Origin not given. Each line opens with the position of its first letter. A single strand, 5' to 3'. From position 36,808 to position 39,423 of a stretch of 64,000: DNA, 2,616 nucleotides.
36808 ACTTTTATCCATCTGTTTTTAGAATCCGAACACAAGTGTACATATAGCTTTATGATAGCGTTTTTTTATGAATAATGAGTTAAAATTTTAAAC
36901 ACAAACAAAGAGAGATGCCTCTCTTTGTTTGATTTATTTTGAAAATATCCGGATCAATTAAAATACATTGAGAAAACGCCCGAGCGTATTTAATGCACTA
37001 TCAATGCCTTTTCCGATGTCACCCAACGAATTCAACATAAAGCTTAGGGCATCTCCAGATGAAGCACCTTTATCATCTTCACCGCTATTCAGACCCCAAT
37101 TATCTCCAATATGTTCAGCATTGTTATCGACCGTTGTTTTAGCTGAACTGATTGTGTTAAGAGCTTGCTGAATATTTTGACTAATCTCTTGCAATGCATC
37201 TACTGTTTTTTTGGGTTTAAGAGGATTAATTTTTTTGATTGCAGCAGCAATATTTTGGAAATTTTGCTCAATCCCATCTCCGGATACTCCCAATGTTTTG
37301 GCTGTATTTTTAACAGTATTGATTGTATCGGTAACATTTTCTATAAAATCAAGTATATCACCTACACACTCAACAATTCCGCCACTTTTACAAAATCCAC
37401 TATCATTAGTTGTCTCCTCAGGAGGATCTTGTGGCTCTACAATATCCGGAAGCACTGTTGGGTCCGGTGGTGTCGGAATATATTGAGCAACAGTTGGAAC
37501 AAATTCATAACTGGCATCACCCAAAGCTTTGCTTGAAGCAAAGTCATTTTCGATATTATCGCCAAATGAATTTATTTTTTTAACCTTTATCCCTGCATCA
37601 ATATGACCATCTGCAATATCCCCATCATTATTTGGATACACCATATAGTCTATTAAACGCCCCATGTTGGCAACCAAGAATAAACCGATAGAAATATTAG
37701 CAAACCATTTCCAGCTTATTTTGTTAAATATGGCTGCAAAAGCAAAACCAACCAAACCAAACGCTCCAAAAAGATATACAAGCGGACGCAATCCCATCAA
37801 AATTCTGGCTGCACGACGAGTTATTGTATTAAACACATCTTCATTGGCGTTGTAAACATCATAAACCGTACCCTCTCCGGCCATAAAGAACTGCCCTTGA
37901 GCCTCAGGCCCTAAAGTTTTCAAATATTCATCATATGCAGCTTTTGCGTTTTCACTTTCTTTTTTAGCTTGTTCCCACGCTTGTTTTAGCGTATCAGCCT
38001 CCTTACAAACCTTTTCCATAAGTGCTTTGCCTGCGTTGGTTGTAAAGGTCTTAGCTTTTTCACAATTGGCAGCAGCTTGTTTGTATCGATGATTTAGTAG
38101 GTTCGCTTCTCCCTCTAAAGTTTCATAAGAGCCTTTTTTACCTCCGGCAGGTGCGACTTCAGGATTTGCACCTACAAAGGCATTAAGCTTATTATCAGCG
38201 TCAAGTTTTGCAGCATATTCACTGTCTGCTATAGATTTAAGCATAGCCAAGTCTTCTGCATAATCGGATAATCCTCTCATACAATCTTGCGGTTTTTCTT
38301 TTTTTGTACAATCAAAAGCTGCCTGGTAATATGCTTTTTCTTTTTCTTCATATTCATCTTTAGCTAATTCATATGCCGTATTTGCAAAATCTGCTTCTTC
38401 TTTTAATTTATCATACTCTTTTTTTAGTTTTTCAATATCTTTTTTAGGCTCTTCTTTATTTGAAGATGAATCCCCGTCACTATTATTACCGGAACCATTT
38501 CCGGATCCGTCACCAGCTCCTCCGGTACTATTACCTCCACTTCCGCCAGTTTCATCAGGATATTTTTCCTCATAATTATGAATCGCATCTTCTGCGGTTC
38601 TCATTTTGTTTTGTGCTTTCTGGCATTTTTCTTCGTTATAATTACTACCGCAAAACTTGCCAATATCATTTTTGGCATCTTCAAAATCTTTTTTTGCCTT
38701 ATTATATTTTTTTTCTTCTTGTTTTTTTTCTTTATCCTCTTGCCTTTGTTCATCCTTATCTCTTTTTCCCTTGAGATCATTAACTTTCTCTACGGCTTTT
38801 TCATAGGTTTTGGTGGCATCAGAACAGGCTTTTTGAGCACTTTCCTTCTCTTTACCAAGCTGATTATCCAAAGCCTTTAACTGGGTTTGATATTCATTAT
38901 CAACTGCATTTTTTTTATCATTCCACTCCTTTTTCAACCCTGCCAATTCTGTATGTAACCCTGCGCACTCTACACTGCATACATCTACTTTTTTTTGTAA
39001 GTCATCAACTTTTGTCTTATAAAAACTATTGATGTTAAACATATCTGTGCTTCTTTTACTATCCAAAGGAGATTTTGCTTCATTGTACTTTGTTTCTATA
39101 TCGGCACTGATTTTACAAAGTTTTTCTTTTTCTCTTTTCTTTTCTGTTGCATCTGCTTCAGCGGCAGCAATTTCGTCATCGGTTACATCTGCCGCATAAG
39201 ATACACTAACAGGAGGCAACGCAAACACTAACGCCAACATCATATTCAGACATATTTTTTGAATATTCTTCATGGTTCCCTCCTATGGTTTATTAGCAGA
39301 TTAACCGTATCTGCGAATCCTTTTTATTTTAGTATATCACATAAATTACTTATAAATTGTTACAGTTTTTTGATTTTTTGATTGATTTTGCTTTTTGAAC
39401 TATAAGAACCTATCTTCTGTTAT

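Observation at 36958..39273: VirB2-type pilin domain embedded in a 771-aa coiled-coil protein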

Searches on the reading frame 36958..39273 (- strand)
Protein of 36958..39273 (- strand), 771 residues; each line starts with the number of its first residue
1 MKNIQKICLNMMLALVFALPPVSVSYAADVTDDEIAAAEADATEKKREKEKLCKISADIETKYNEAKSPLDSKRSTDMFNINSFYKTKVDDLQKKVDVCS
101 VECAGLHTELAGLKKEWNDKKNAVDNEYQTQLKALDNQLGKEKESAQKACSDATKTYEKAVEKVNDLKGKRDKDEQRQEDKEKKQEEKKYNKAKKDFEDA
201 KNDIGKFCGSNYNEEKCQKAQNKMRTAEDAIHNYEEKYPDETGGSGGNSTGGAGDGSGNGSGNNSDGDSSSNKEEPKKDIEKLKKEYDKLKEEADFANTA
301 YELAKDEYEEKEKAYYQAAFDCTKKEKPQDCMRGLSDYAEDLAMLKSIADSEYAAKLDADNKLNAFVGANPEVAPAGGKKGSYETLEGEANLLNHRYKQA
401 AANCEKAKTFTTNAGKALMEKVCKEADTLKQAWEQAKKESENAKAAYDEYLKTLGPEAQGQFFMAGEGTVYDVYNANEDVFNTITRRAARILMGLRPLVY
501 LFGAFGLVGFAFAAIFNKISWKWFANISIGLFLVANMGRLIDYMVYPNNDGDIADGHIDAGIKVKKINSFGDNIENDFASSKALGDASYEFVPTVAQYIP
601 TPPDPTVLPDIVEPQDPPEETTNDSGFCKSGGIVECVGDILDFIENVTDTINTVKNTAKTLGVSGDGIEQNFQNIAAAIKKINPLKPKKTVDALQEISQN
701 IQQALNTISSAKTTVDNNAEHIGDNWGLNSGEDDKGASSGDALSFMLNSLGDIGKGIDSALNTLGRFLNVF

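Call 4: search_protein_families(library=pfam, proteins=[window:36958-39273:-], max_evalue=1)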
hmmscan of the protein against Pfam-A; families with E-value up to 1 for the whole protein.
window:36958-39273:- (771 aa): 3 families
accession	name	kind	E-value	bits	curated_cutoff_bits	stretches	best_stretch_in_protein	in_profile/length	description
PF04956.18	TrbC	-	0.0033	18.1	27.9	1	495-535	48-89/98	TrbC/VIRB2 pilin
PF25764.1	KIF21A_4th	-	0.0055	16.8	33.1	1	32-195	10-170/183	KIF21A-like domain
PF08734.17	GYD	-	0.16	12.4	31.4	1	430-479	9-58/91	GYD domain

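Call 6: search_protein_families(library=ncbifam, proteins=[window:36958-39273:-], max_evalue=0.01)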
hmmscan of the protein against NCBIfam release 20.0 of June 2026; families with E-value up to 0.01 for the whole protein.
window:36958-39273:- (771 aa): 0 families

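Call 7: find_homologous_proteins(query=window:36958-39273:-)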
Query window:36958-39273:- (771 aa): 4 proteins with E <= 0.001 among 8000 candidates.
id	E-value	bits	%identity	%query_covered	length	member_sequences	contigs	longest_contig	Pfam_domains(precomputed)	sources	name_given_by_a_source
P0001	0.0e+0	1699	100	99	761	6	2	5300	-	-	-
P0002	6.2e-197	675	47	99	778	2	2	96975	-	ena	-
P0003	9.0e-52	195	36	55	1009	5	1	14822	-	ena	-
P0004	1.4e-41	161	31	77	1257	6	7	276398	-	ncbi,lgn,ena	-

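Call 8: search_solved_structures(query=window:36958-39273:-, max_evalue=1)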
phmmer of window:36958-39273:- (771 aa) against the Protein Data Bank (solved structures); distinct sequences matched with E-value up to 1: 12.
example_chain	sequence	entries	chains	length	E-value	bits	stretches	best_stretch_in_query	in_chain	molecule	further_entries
9dbd_A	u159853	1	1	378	3.6e-05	25.7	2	195-268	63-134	Tet4 Variant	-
9dbf_A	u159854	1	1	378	4.7e-05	25.3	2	195-268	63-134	Tet4 Variant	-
6trp_A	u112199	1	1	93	0.00032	22.5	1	230-294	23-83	Peptide synthetase XpsB,Peptide synthetase XpsB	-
8v0d_B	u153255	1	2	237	0.037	15.7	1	245-293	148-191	Ubch5B-RING3 of MIB1 fusion protein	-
7xbx_R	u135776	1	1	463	0.041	15.6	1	224-292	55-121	Processed fractalkine,CX3C chemokine receptor 1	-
4m8n_E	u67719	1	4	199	0.06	15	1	196-264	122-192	Ras-related protein Rap-1b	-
8gid_A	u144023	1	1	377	0.16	13.6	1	235-304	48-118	Apical membrane antigen 1, rhoptry neck protein 2 chimera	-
3k66_A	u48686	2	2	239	0.21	13.2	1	33-141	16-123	Beta-amyloid-like protein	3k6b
9nox_B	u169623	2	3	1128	0.22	13.1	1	240-291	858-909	miniGs/gust25 | Taste receptor type 1 member 3,Guanine nucleotide-binding protein G(s) subunit alpha isofo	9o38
6zeh_A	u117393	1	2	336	0.64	11.6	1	224-272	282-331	Serine/threonine-protein phosphatase PP1-alpha catalytic subunit,Spectrin alpha chain, non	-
5al9_A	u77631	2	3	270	0.66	11.6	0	96-147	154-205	ASCORBATE PEROXIDASE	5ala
6zeg_A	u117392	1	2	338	0.68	11.5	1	224-272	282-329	Serine/threonine-protein phosphatase PP1-alpha catalytic subunit,Brain-specific angiogenes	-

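Call 10: list_cluster_members(proteins=[P0004, P0002, P0003, P0001])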
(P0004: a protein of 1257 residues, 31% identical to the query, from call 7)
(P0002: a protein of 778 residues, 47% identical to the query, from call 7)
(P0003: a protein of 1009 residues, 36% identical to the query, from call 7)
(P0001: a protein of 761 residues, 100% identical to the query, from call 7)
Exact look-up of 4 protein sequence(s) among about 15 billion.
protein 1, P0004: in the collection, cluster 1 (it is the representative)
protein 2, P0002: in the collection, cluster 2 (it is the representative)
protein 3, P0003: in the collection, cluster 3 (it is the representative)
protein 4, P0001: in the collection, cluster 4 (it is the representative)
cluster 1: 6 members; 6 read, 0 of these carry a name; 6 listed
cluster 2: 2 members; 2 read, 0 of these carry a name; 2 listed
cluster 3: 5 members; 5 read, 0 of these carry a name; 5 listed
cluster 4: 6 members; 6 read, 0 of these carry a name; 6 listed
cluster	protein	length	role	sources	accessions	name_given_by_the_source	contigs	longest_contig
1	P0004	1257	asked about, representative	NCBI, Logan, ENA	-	-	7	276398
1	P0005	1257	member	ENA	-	-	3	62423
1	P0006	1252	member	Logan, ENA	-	-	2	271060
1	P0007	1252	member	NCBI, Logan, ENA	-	-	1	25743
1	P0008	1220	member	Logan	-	-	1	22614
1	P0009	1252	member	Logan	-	-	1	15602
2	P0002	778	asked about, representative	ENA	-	-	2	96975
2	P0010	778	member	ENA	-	-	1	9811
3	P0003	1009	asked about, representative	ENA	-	-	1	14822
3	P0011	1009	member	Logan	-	-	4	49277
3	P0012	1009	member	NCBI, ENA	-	-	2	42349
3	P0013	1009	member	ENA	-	-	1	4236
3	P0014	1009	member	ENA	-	-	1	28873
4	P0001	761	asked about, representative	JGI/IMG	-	-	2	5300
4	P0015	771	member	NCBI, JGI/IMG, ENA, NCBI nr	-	-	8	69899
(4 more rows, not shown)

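Call 11: find_related_loci(query=window:36958-39273:-, collection=genome_contigs, flank=10000)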
Query window:36958-39273:- (771 aa) in genome_contigs; peptide patterns used: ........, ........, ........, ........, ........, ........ (x = any residue, [..] = any of these).
151 stretches matched a pattern; 35 encode a relative of the query (tblastn E <= 1e-3); 35 distinct loci.
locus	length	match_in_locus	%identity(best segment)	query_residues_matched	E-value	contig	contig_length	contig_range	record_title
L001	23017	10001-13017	40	1-771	7e-154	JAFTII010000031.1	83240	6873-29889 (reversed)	MAG: Alphaproteobacteria bacterium isolate RGIG3845 Roe_deer_Cecum-1__c624308, whole genome shotgun sequence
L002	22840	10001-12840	33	179-722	1e-61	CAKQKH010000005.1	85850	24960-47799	MAG: uncultured Alphaproteobacteria bacterium isolate REFINED_METABAT215_TOP10_CONTIGS_1500_ASSEMBLY_K77_MERGED__Hadza_M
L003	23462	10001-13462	39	393-725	1e-60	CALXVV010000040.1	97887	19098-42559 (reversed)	MAG: uncultured Alphaproteobacteria bacterium isolate E04__bin378 genome assembly, contig: E04__k127_2986412, whole geno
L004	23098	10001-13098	28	137-723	4e-59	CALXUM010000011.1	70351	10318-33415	MAG: uncultured Alphaproteobacteria bacterium isolate BRZ_CT__bin98 genome assembly, contig: BRZ_CT__NODE_657_length_703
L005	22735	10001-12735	35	274-725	6e-59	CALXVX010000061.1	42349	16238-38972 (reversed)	MAG: uncultured Alphaproteobacteria bacterium isolate E21__bin46 genome assembly, contig: E21__k127_2757639, whole genom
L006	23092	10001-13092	32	159-668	5e-58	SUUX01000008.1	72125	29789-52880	MAG: Alphaproteobacteria bacterium isolate SIG57 NODE_8999_length_72125_cov_7.043946, whole genome shotgun sequence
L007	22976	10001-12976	36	399-740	8e-58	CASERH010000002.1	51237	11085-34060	uncultured proteobacterium isolate O27_L1_392392_idba_bin.56 genome assembly, contig: O27_L1_392392_idba_bin.56.fa_scaff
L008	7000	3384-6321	35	391-722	6e-53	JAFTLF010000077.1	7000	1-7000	MAG: Alphaproteobacteria bacterium isolate RGIG3920 Roe_deer_Cecum-3__c362444, whole genome shotgun sequence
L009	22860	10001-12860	37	391-701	6e-52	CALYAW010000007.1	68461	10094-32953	MAG: uncultured Alphaproteobacteria bacterium isolate BRZ_DM__bin108 genome assembly, contig: BRZ_DM__NODE_631_length_68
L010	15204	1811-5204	36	407-724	7e-51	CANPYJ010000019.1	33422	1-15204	MAG: uncultured Alphaproteobacteria bacterium isolate Lapin-004__bin38 genome assembly, contig: Lapin-004__NODE_1530_len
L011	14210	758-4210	35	404-723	1e-50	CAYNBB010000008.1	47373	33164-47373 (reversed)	MAG TPA_asm: uncultured Azospirillaceae bacterium isolate SRP225648_co1_885 genome assembly, contig: NODE_1333_length_47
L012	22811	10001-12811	34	280-725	1e-54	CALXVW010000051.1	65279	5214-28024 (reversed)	MAG: uncultured Alphaproteobacteria bacterium isolate E40__bin9 genome assembly, contig: E40__k127_3051051, whole genome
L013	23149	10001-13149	30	32-716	3e-49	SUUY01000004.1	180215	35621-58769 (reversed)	MAG: Alphaproteobacteria bacterium isolate SIG58 NODE_1372_length_180215_cov_11.433621, whole genome shotgun sequence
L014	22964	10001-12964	35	391-722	5e-48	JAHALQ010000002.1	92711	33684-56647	MAG: Proteobacteria bacterium isolate L3_072_000M1_dasL3_072_000M1_concoct_80 L3_072_000M1_scaffold_121, whole genome sh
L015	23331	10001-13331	29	1-725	4e-56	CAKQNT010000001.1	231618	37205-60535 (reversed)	MAG: uncultured Alphaproteobacteria bacterium isolate REFINED_METABAT215_TOP10_CONTIGS_1500_ASSEMBLY_K77_MERGED__Hadza_M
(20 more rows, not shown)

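Call 28: search_solved_structures(query=A1, max_evalue=10, show_alignments=3)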
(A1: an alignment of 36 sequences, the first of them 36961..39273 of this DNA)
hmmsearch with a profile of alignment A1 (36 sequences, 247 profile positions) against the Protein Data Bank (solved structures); distinct sequences matched with E-value up to 10: 10.
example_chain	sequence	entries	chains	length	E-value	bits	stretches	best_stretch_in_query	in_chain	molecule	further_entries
8pmp_D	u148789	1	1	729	0.41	13.9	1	121-210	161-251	Serrate RNA effector molecule homolog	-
29vf_O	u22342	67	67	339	0.48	13.7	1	133-184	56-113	TATA-box-binding protein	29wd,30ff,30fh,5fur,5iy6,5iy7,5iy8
23fu_L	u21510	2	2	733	1.8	11.8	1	134-214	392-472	Putative chromatin structure remodeling complex protein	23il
5f5p_C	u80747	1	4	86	1.9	11.7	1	93-157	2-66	Rho-associated protein kinase 1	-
9ijj_A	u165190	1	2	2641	2.1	11.6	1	129-231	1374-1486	Cilia and flagella associated protein 46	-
3jb9_h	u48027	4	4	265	5.5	10.2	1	90-206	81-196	Pre-mRNA-splicing factor cwf15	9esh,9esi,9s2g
8egs_J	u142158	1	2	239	7.1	9.9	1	95-225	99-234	Lower collar protein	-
7egm_C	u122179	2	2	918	7.5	9.8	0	147-210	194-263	SWI/SNF chromatin-remodeling complex subunit SNF5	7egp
6uxv_C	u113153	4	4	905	7.6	9.8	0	147-210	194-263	SWI/SNF chromatin-remodeling complex subunit SNF5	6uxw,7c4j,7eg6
1d2o_A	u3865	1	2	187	7.7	9.7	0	90-198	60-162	COLLAGEN ADHESIN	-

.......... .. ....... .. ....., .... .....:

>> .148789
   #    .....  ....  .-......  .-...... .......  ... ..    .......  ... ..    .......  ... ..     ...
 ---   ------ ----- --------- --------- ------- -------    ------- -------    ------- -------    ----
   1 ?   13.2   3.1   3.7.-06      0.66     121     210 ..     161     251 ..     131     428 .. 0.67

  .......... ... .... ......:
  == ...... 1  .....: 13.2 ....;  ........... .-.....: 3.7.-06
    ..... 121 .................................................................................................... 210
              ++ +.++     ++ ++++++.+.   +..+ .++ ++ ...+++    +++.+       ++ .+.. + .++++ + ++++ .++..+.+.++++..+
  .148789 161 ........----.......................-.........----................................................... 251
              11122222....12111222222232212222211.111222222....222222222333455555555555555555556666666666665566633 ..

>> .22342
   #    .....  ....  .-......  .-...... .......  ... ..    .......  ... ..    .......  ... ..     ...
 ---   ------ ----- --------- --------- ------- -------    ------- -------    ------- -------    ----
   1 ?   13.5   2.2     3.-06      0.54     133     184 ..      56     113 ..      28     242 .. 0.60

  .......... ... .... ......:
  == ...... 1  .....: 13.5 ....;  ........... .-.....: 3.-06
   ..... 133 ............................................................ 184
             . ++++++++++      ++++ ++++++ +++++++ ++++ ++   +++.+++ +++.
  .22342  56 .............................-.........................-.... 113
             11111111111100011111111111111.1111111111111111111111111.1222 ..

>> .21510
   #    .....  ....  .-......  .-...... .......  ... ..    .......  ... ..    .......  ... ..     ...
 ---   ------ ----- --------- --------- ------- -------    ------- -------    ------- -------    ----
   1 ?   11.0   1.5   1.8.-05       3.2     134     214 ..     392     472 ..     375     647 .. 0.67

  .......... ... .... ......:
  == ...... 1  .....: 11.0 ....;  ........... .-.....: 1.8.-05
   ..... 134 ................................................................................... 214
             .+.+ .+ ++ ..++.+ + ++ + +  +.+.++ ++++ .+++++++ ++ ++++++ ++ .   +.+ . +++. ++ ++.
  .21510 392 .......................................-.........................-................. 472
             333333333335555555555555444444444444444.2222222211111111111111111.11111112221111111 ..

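Call 29: search_protein_families(library=pfam, alignment_id=A1, max_evalue=0.01)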
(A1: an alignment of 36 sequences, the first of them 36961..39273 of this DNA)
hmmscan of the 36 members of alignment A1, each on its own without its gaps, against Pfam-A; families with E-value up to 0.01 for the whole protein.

A. member 1, window:36961-39273:- (771 aa): 2 families
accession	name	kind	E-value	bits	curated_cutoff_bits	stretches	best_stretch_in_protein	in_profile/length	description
PF04956.18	TrbC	-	0.0033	18.1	27.9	1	495-535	48-89/98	TrbC/VIRB2 pilin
PF25764.1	KIF21A_4th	-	0.0055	16.8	33.1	1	32-195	10-170/183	KIF21A-like domain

B. families by the number of members that match (of 36 scanned): 7 families
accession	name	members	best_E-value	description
PF04956.18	TrbC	35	6.8e-09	TrbC/VIRB2 pilin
PF04885.19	Stig1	2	0.0017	Stigma-specific STIG1-like protein family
PF06160.17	EzrA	1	0.0019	Septation ring formation regulator, EzrA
PF08734.17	GYD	1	0.0029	GYD domain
PF06781.17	CrgA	1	0.0037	Cell division protein CrgA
PF25764.1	KIF21A_4th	1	0.0055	KIF21A-like domain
PF08092.16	Toxin_22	1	0.0075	Magi peptide toxin family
